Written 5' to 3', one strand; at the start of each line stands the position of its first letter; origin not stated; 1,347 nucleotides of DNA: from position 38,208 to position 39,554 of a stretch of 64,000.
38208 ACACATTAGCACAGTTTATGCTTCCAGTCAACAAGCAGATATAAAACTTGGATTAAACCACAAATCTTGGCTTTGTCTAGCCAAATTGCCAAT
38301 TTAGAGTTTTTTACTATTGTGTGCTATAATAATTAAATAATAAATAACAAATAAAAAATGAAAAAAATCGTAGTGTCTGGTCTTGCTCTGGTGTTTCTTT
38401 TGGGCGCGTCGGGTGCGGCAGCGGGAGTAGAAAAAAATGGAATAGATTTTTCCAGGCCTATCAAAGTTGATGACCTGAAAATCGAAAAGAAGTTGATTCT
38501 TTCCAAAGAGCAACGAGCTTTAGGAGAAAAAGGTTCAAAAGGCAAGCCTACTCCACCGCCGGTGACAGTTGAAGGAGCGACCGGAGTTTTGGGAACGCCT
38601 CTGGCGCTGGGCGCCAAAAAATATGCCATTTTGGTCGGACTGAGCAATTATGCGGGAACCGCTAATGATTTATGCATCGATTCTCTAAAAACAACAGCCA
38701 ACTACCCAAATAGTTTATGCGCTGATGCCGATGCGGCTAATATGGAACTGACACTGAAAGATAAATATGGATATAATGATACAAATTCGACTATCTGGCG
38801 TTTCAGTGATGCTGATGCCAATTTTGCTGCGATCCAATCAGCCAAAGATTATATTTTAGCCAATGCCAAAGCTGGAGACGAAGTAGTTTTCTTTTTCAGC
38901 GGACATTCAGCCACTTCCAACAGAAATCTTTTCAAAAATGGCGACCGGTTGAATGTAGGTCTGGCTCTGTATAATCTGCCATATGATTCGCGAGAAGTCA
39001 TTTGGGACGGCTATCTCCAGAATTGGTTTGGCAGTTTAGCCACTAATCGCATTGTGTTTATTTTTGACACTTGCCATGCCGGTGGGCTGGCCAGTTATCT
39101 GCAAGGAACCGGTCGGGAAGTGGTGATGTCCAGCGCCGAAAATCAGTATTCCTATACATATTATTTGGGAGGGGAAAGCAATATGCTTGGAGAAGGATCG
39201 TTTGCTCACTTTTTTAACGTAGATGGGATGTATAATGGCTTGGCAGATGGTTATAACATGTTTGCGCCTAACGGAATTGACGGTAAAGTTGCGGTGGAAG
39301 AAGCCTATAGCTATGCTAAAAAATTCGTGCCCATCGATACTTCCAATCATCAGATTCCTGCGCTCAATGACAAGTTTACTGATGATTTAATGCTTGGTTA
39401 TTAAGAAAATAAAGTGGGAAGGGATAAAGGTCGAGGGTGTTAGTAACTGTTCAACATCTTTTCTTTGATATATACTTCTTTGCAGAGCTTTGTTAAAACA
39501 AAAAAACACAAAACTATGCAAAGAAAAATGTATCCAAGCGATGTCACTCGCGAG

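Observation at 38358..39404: Signal-peptide-bearing caspase-family (C14) protease next to an IS element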

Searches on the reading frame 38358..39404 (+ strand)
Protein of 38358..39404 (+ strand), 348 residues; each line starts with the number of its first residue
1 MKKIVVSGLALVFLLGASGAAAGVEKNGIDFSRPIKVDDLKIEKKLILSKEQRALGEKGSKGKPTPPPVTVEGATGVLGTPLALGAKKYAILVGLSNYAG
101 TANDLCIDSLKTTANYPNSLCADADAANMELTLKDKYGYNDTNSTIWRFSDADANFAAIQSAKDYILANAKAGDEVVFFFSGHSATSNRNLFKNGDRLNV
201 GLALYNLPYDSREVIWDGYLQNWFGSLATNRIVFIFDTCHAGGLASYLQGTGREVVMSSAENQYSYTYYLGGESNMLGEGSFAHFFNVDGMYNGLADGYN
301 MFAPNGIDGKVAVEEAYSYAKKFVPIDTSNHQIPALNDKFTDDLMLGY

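Call 3: search_protein_families(library=pfam, proteins=[window:38358-39404:+], max_evalue=0.01)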
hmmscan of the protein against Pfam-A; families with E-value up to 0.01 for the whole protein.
window:38358-39404:+ (348 aa): 1 family
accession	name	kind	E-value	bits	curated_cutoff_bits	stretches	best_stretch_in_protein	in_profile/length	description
PF00656.27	Peptidase_C14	-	1.5e-07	31.8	21.4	1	121-244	21-136/233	Caspase domain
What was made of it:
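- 38358..39404 (+): Complete ORF (348 aa plus stop) for the precursor of an exported C14 (orthocaspase-type) cysteine peptidase. Pfam PF00656 at 31.8 bits against GA 21.4 (call 3).
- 39108..39401 (+): C-terminal half, aa 251-348. It completes the caspase fold (p10-equivalent by structure) but is not recognisable as p10 by sequence. Pfam covers only profile positions 21-136 of 233 (call 3).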

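Call 4: search_protein_families(library=ncbifam, proteins=[window:38358-39404:+], max_evalue=0.01)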
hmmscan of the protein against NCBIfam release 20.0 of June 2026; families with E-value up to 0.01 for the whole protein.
window:38358-39404:+ (348 aa): 0 families

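Call 5: search_solved_structures(query=window:38358-39404:+, max_evalue=10, show_alignments=3)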
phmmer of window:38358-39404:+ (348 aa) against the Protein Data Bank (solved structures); distinct sequences matched with E-value up to 10: 2.
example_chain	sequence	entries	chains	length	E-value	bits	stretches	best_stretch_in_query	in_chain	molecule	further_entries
6w8s_A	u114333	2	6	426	0.0028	20.2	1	125-249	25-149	Metacaspase-4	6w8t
6w8r_A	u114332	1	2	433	0.051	16.1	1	125-249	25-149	Metacaspase-4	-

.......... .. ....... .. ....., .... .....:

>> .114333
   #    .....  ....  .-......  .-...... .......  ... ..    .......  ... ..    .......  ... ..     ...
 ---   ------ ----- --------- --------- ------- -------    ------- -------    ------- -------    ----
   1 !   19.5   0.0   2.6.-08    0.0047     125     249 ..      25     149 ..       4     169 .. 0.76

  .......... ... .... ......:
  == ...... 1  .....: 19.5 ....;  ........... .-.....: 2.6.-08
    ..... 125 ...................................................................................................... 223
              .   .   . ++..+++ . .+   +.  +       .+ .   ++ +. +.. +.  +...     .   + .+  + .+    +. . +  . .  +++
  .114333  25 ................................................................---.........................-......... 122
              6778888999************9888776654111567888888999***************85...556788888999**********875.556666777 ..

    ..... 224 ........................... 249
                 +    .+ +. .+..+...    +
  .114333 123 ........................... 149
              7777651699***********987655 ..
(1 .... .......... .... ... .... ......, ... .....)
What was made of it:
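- Checked: His183 and Cys239 align with the SGH and DSCHSGG motifs of Arabidopsis metacaspase-4; the aligned Cys is the residue changed to Ala in the C139A entry 6w8r (call 5).
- The dyad aligns with AtMC4 (call 5).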

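Call 6: find_homologous_proteins(query=window:38358-39404:+, max_evalue=0.001)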
Query window:38358-39404:+ (348 aa): 130 proteins with E <= 0.001 among 8000 candidates; the best 120 are listed.
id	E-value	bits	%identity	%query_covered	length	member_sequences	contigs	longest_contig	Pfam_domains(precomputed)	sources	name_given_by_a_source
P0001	1.5e-230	782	100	100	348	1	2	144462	PF00656.28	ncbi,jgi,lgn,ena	ncbi:MAG: caspase family protein [Parcubacteria group bacterium]|jgi:hypothetical protein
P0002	6.5e-191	652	82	100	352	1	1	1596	PF00656.28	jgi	jgi:hypothetical protein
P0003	5.8e-151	521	70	100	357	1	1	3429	PF00656.28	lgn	-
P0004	8.1e-150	517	69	100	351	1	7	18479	PF00656.28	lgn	-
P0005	2.4e-145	502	66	100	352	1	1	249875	PF00656.28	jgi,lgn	jgi:hypothetical protein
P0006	4.7e-108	380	55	99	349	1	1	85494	PF00656.28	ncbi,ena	-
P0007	2.3e-107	377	54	99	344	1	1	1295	PF00656.28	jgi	jgi:hypothetical protein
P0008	6.6e-99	350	54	97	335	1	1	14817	PF00656.28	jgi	-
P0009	4.2e-98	347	51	100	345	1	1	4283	PF00656.28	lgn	-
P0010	8.3e-98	346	53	99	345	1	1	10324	-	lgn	-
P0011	9.8e-98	346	52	100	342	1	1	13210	PF00656.28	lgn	-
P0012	1.2e-97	345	52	100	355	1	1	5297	PF00656.28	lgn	-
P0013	8.8e-96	339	52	99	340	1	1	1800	PF00656.28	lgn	-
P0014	1.8e-86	309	49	99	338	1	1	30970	PF00656.28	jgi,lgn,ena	-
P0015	2.4e-86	308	48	99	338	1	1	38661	PF00656.28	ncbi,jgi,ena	ncbi:MAG: caspase family protein [Parcubacteria group bacterium]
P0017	6.2e-71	258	43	100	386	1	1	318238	PF00656.28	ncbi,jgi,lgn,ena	ncbi:MAG: caspase family protein [Parcubacteria group bacterium]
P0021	2.9e-65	239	43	100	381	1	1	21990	PF00656.28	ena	-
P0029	3.9e-59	219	41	100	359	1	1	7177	PF00656.28,PF01650.24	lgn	-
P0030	5.3e-57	212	42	99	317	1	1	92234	PF00656.28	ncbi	-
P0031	1.1e-56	211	41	99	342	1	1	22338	PF00656.28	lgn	-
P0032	1.4e-56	210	36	100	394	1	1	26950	PF00656.28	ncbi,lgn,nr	ncbi:MAG: caspase family protein [Candidatus Moranbacteria bacterium]|nr:caspase family protein [Can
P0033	4.6e-56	209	39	97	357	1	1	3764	PF00656.28,PF01650.24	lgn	-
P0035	2.2e-54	203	41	99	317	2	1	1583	PF00656.28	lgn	-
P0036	1.3e-53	201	41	99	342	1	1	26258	PF00656.28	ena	-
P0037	7.6e-53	198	40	100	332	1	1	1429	PF00656.28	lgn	-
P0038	1.6e-51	194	43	99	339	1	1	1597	PF00656.28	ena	-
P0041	3.5e-50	189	40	86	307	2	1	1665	PF00656.28,PF01650.24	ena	-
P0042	6.1e-50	189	41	94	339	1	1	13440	PF00656.28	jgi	jgi:hypothetical protein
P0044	8.2e-48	182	40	99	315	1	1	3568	PF00656.28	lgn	-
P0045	4.7e-47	179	40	94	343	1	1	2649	PF00656.28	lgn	-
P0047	4.4e-45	173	37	91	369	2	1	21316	PF00656.28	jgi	jgi:hypothetical protein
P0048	8.9e-45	172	36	97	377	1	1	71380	PF00656.28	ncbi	ncbi:MAG: caspase family protein [Candidatus Moraniibacteriota bacterium]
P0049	2.5e-44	170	37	99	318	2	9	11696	PF00656.28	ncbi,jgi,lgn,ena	-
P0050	9.6e-43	165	36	82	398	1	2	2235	PF00656.28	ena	-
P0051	1.7e-42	164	35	100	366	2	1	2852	PF00656.28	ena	-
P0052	3.3e-42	163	37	99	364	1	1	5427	PF00656.28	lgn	-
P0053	3.4e-42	163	39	97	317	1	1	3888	PF00656.28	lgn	-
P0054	1.2e-41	161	38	97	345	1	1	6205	PF00656.28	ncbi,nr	ncbi:MAG: caspase family protein [Patescibacteria group bacterium]|nr:caspase family protein [Patesc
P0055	1.2e-41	161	38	99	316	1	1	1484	PF00656.28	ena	-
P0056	2.2e-41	160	40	90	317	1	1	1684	PF00656.28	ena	-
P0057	2.4e-41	160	34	99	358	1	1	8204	PF00656.28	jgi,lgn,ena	-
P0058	1.6e-40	158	39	89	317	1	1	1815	PF00656.28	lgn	-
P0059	3.4e-40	156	36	97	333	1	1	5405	PF00656.28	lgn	-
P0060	3.7e-40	156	33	100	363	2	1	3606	PF00656.28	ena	-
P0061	3.7e-40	156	35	97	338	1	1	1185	PF00656.28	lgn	-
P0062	4.0e-40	156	38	99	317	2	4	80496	PF00656.28,PF01650.24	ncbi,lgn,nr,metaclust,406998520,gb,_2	ncbi:MAG: polysaccharide deacetylase [uncultured bacterium]|nr:MAG: polysaccharide deacetylase [uncu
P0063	5.3e-40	156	35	90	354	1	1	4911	PF00656.28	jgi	-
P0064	6.1e-40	156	38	91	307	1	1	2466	PF00656.28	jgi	jgi:hypothetical protein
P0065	7.2e-40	155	36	98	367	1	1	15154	PF00656.28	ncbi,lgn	-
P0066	1.1e-39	155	36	97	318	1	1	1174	PF00656.28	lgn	-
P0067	1.7e-39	154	36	99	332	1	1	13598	PF00656.28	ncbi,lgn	ncbi:MAG: caspase family protein [Patescibacteria group bacterium]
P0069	1.3e-38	151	39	86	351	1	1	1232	PF00656.28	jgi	-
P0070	2.3e-38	151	38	91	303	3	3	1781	PF00656.28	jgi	jgi:hypothetical protein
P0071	3.0e-38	150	37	91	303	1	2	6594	PF00656.28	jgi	jgi:hypothetical protein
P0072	4.2e-38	150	38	91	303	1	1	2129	PF00656.28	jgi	-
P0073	5.4e-38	149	39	91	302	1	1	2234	PF00656.28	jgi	jgi:hypothetical protein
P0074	8.3e-38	149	37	78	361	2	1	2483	PF00656.28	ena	-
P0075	1.7e-37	148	38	91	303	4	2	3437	PF00656.28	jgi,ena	-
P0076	2.4e-37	147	38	91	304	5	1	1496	PF00656.28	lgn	-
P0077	3.6e-37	147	34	94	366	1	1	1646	PF00656.28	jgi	jgi:uncharacterized protein YneR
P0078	3.9e-37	146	37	91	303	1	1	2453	PF00656.28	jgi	-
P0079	8.3e-37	145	38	91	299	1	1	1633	PF00656.28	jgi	jgi:hypothetical protein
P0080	9.5e-37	145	37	91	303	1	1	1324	PF00656.28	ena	-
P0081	1.1e-36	145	37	91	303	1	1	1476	PF00656.28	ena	-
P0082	1.4e-36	145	35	99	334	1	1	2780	PF00656.28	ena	-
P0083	1.7e-36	144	36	92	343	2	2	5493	PF00656.28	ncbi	-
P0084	1.9e-36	144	37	91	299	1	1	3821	PF00656.28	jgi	jgi:hypothetical protein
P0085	2.1e-36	144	37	91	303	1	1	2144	PF00656.28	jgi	jgi:hypothetical protein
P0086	2.6e-36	144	37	91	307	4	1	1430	PF00656.28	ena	-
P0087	4.2e-36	143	37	91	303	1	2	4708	PF00656.28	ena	-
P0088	4.4e-36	143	33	99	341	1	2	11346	PF00656.28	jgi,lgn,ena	-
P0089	4.8e-36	143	34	99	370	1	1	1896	PF00656.28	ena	-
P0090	5.6e-36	143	36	99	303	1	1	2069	PF00656.28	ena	-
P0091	6.1e-36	143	39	91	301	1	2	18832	PF00656.28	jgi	jgi:hypothetical protein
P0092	6.2e-36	142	36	91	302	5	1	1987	PF00656.28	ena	-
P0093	6.7e-36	142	38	91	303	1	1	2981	PF00656.28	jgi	-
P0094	1.2e-35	142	38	91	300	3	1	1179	PF00656.28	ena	-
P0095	1.5e-35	141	40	78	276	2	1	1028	PF00656.28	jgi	jgi:hypothetical protein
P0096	1.8e-35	141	36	91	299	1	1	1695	PF00656.28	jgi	-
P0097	2.0e-35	141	38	91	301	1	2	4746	PF00656.28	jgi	jgi:hypothetical protein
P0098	3.1e-35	140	37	91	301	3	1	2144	PF00656.28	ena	-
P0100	3.5e-34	137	35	94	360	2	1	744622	PF00656.28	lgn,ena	-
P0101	7.5e-34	136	34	99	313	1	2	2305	PF00656.28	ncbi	-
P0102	8.6e-34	135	37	91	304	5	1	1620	PF00656.28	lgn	-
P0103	1.6e-33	135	35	95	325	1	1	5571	PF00656.28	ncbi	-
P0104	1.7e-33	135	36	91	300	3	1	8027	PF00656.28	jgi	-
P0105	2.2e-33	134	41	78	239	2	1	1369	PF00656.28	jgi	jgi:hypothetical protein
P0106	3.7e-33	133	38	91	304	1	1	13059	PF00656.28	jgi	jgi:hypothetical protein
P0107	1.1e-32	132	33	90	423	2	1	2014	PF00656.28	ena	-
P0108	2.4e-32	131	34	91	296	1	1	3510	PF00656.28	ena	-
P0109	4.7e-32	130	34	96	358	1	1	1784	PF00656.28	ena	-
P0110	5.4e-32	130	36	99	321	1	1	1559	PF00656.28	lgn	-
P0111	6.8e-32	129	37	99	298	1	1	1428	PF00656.28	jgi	jgi:metacaspase-1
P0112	8.8e-32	129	35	91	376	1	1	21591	PF00656.28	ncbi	-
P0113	9.6e-32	129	39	79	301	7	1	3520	PF00656.28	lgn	-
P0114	1.4e-31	128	36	98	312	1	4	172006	PF00656.28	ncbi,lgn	-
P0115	1.6e-31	128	36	91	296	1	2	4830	PF00656.28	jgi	jgi:hypothetical protein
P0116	1.8e-29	121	33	94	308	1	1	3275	PF00656.28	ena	-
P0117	2.0e-29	121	32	100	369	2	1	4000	PF00656.28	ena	-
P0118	3.9e-29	120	34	99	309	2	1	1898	PF00656.28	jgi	jgi:hypothetical protein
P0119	6.4e-29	119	37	79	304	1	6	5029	PF00656.28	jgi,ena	-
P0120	7.7e-29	119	35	99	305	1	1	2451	PF00656.28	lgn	-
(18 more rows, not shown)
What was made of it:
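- On Peptidase family C14 (clan CD, caspase fold): Most homologues carry a precomputed PF00656 hit (call 6).
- Some family members also give weak PF01650 (C13) hits (call 6).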

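Call 12: find_encoding_contigs(protein=P0005, flank=8000, max_places=2)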
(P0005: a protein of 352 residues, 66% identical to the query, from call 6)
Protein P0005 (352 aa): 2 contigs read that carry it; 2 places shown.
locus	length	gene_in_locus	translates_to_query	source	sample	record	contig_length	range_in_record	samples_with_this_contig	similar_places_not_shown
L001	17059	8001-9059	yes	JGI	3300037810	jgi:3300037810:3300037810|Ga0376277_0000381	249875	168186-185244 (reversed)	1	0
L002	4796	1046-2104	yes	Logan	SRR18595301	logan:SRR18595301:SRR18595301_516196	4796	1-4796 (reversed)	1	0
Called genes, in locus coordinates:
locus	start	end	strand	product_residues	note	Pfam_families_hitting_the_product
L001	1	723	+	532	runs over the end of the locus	PF03485:Arg_tRNA_synt_N, PF09334:tRNA-synt_1g (faint), PF00133:tRNA-synt_1 (faint), PF00750:tRNA-synt_1d, PF05746:DALR_1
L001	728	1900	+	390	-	PF13439:Glyco_transf_4, PF20706:GT4-conflict, PF00534:Glycos_transf_1, PF13692:Glyco_trans_1_4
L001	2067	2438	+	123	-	-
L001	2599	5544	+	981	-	PF00133:tRNA-synt_1, PF09334:tRNA-synt_1g (weak), PF08264:Anticodon_1, PF19302:DUF5915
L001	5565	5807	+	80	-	-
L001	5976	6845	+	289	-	PF00188:CAP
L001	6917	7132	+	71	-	-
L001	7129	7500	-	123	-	-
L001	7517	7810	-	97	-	-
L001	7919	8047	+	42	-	-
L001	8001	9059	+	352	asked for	PF00656:Peptidase_C14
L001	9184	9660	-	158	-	-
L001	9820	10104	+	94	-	-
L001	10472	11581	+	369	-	-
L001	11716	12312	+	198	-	-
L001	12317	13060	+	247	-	PF13641:Glyco_tranf_2_3, PF00535:Glycos_transf_2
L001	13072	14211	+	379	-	PF13439:Glyco_transf_4, PF13579:Glyco_trans_4_4, PF20706:GT4-conflict, PF00534:Glycos_transf_1, PF13692:Glyco_trans_1_4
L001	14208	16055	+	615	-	PF00535:Glycos_transf_2, PF10111:Glyco_tranf_2_2, PF13641:Glyco_tranf_2_3, PF01522:Polysacc_deac_1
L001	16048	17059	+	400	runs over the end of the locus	PF13439:Glyco_transf_4, PF20706:GT4-conflict (weak), PF00534:Glycos_transf_1, PF13692:Glyco_trans_1_4, PF13524:Glyco_trans_1_2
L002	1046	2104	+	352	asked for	PF00656:Peptidase_C14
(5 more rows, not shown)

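Call 13: find_encoding_contigs(protein=P0006, flank=8000, max_places=2)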
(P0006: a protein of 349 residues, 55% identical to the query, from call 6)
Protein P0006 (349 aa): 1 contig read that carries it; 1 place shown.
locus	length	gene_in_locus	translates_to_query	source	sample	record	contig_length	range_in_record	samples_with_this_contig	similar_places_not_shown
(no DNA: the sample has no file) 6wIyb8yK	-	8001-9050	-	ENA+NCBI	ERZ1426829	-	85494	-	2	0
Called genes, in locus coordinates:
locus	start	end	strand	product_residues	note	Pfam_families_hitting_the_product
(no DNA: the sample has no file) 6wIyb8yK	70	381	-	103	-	-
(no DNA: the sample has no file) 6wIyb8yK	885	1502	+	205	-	PF12389:Peptidase_M73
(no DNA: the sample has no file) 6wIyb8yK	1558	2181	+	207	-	PF12389:Peptidase_M73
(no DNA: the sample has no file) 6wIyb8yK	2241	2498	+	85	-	-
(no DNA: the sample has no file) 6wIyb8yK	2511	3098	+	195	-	PF00717:Peptidase_S24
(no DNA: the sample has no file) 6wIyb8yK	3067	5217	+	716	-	PF12389:Peptidase_M73 (weak), PF16656:Pur_ac_phosph_N, PF00932:LTD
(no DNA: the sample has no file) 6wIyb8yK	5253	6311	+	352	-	-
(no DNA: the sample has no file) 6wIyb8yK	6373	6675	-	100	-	-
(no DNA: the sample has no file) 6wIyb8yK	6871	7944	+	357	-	-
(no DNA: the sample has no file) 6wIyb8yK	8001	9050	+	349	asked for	PF00656:Peptidase_C14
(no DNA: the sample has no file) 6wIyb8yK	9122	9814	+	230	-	-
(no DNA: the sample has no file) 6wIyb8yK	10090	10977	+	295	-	-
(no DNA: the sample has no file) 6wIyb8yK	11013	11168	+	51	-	PF00471:Ribosomal_L33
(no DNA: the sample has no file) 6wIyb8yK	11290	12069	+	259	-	-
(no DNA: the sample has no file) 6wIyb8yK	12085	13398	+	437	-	PF25954:Beta-barrel_RND_2 (faint), PF25990:Beta-barrel_YknX, PF26002:Beta-barrel_AprE (weak), PF25975:CzcB_C (weak)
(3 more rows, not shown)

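Call 14: find_encoding_contigs(protein=P0017, flank=8000, max_places=2)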
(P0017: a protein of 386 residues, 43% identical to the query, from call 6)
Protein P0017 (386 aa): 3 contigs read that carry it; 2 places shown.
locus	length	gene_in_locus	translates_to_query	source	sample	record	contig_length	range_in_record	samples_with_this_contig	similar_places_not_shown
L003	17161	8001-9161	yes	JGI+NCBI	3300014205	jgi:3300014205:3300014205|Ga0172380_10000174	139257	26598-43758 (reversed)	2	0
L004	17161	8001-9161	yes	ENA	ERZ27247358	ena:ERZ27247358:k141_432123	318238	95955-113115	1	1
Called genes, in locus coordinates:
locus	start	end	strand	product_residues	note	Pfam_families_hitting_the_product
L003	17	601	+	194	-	PF12686:DUF3800 (weak)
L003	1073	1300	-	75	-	-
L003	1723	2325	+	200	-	PF00702:Hydrolase, PF13419:HAD_2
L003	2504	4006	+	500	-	PF13506:Glyco_transf_21, PF00535:Glycos_transf_2, PF13641:Glyco_tranf_2_3, PF13632:Glyco_trans_2_3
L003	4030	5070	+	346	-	PF13439:Glyco_transf_4, PF20706:GT4-conflict (weak), PF00534:Glycos_transf_1, PF13692:Glyco_trans_1_4, PF13524:Glyco_trans_1_2 (weak)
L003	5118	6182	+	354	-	PF13439:Glyco_transf_4, PF13579:Glyco_trans_4_4 (weak), PF20706:GT4-conflict (faint), PF00534:Glycos_transf_1, PF13692:Glyco_trans_1_4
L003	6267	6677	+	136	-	-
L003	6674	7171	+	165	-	-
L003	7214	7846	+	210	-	PF01209:Ubie_methyltran, PF03848:TehB, PF13489:Methyltransf_23, PF05175:MTS, PF07021:MetW, PF13847:Methyltransf_31, PF08241:Methyltransf_11, PF08242:Methyltransf_12, +3 more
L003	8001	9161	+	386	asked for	PF00656:Peptidase_C14 (weak)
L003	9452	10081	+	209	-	PF09335:VTT_dom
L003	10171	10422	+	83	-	PF13453:Zn_ribbon_TFIIB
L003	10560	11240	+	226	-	-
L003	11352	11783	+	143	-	-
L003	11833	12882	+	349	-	PF01820:Dala_Dala_lig_N, PF02222:ATP-grasp, PF02655:ATP-grasp_3 (weak), PF02786:CPSase_L_D2, PF07478:Dala_Dala_lig_C, PF08443:RimK, PF13535:ATP-grasp_4 (faint)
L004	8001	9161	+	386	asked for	PF00656:Peptidase_C14 (weak)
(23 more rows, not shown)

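Call 15: find_encoding_contigs(protein=P0015, flank=10000, max_places=1)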
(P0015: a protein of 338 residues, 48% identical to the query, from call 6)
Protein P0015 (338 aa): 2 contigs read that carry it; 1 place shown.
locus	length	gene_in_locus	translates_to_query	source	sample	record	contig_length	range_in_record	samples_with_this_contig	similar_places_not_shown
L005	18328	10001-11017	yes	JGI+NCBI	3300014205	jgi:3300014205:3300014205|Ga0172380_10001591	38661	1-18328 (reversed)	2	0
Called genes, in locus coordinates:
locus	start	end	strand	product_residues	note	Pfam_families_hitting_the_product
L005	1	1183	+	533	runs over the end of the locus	PF11398:DUF2813 (faint), PF13175:AAA_15, PF13304:AAA_21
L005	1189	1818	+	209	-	PF14355:Abi_C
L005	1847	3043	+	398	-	-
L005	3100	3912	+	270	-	PF04383:KilA-N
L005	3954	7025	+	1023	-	PF04313:HSDR_N, PF00270:DEAD, PF04851:ResIII, PF18766:SWI2_SNF2, PF22679:T1R_D3-like, PF12008:EcoR124_C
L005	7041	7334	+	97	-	PF06961:DUF1294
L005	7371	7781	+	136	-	PF00561:Abhydrolase_1 (weak)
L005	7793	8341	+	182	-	-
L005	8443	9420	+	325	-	PF13310:Virulence_RhuM, PF02661:Fic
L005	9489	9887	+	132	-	PF03073:TspO_MBR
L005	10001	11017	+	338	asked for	PF00656:Peptidase_C14 (faint)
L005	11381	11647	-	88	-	-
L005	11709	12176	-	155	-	-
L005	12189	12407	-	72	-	-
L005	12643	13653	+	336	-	PF01259:SAICAR_synt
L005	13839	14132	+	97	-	-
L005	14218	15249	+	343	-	PF01594:AI-2E_transport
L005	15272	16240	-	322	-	PF00149:Metallophos, PF12850:Metallophos_2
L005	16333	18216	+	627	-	PF00122:E1-E2_ATPase, PF00702:Hydrolase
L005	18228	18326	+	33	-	?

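Call 16: find_encoding_contigs(protein=P0030, flank=10000, max_places=1)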
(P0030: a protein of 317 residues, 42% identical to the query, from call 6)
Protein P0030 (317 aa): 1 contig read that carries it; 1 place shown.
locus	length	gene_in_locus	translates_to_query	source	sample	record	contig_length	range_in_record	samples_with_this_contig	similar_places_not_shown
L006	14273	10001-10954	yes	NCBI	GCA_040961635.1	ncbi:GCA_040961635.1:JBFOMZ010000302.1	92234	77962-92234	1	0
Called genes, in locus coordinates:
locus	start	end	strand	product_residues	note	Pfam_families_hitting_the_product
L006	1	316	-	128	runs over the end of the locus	-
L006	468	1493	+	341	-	PF01207:Dus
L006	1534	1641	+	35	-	-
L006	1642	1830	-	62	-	-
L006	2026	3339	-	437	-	PF01527:HTH_Tnp_1 (faint), PF13384:HTH_23 (faint), PF13518:HTH_28 (faint)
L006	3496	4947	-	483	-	PF04542:Sigma70_r2, PF04539:Sigma70_r3, PF04545:Sigma70_r4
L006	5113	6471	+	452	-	PF00772:DnaB, PF13481:AAA_25, PF03796:DnaB_C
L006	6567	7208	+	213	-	PF21176:RecR_HhH, PF02132:RecR_ZnF (weak), PF01751:Toprim, PF13662:Toprim_4, PF21175:RecR_C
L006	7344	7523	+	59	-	-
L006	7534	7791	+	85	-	-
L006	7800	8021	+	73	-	-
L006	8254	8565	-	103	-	PF00829:Ribosomal_L21p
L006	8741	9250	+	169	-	-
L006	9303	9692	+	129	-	-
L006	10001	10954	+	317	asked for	PF00656:Peptidase_C14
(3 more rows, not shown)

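Call 17: find_encoding_contigs(protein=P0048, flank=10000, max_places=1)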
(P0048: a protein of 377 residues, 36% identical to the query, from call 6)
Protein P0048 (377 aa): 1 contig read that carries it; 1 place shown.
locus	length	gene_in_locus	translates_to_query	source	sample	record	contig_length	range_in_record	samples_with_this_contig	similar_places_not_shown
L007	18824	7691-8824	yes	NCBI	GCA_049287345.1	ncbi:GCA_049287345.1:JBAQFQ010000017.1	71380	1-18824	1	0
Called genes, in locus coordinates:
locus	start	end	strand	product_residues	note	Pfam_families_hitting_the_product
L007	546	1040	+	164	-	PF00293:NUDIX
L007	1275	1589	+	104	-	-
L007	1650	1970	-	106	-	-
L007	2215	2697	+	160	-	PF04073:tRNA_edit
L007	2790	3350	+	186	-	PF00293:NUDIX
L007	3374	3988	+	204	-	PF02353:CMAS (weak), PF13489:Methyltransf_23, PF03848:TehB (weak), PF05401:NodS (weak), PF13649:Methyltransf_25, PF13847:Methyltransf_31, PF08241:Methyltransf_11, PF08242:Methyltransf_12, +1 more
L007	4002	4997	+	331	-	PF02618:YceG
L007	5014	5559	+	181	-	PF00293:NUDIX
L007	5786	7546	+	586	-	PF00270:DEAD (faint), PF05970:PIF1, PF13245:AAA_19, PF13401:AAA_22 (faint), PF13604:AAA_30, PF14493:HTH_40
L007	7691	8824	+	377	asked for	PF00656:Peptidase_C14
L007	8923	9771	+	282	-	-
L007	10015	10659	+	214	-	PF01726:LexA_DNA_bind, PF00717:Peptidase_S24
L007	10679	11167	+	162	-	-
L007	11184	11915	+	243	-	-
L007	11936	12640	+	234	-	PF01551:Peptidase_M23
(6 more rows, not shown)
